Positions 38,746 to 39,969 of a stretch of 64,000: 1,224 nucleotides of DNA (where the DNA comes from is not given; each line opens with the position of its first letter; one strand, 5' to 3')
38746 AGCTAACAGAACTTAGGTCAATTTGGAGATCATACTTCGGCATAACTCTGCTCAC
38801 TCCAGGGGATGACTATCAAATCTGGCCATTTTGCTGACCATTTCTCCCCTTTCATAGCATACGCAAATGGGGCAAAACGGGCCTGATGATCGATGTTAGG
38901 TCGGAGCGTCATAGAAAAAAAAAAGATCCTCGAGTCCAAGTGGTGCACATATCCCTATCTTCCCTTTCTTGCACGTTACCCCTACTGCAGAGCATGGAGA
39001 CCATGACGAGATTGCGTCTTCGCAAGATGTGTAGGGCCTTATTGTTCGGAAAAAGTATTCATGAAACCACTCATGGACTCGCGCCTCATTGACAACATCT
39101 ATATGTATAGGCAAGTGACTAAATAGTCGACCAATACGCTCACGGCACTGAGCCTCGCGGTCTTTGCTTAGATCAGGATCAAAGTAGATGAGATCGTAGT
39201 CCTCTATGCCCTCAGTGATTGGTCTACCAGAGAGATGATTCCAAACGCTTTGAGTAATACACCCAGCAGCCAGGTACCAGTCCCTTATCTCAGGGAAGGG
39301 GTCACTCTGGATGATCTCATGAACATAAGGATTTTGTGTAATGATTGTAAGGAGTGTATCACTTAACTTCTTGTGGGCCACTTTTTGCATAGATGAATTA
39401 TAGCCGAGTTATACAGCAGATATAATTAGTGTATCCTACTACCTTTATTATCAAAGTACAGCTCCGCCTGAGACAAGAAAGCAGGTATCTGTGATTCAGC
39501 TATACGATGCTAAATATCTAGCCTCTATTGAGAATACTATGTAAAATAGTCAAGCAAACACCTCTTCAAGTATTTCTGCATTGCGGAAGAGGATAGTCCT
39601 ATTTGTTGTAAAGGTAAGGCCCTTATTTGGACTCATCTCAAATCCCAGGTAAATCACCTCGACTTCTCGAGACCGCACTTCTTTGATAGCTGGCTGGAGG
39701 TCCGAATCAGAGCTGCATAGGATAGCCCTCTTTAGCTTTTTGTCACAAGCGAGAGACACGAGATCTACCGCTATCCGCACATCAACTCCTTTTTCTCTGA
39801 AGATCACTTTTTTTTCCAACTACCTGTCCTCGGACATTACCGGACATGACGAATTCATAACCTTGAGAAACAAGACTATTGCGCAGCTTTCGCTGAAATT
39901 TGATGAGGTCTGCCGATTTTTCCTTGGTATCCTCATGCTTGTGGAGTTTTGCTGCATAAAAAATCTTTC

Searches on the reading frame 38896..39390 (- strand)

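Call 3: search_protein_families(library=pfam, proteins=[window:38896-39390:-], max_evalue=0.01)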
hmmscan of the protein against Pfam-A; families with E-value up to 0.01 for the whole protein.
window:38896-39390:- (164 aa): 1 family
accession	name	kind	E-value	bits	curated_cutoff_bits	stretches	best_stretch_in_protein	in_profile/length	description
PF06042.17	NTP_transf_6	-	6.1e-36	124.1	25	1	35-158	8-126/159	Nucleotidyltransferase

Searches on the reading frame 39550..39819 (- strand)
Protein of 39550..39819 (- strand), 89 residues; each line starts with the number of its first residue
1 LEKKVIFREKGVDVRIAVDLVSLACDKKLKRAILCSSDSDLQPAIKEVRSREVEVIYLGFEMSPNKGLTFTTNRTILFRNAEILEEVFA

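Call 72: search_protein_families(library=pfam, proteins=[window:39550-39819:-], max_evalue=0.01)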
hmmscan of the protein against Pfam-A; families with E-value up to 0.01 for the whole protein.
window:39550-39819:- (89 aa): 1 family
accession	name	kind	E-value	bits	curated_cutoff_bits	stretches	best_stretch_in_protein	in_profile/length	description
PF01936.24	NYN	-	1e-11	46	24.2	1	7-63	72-129/145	NYN domain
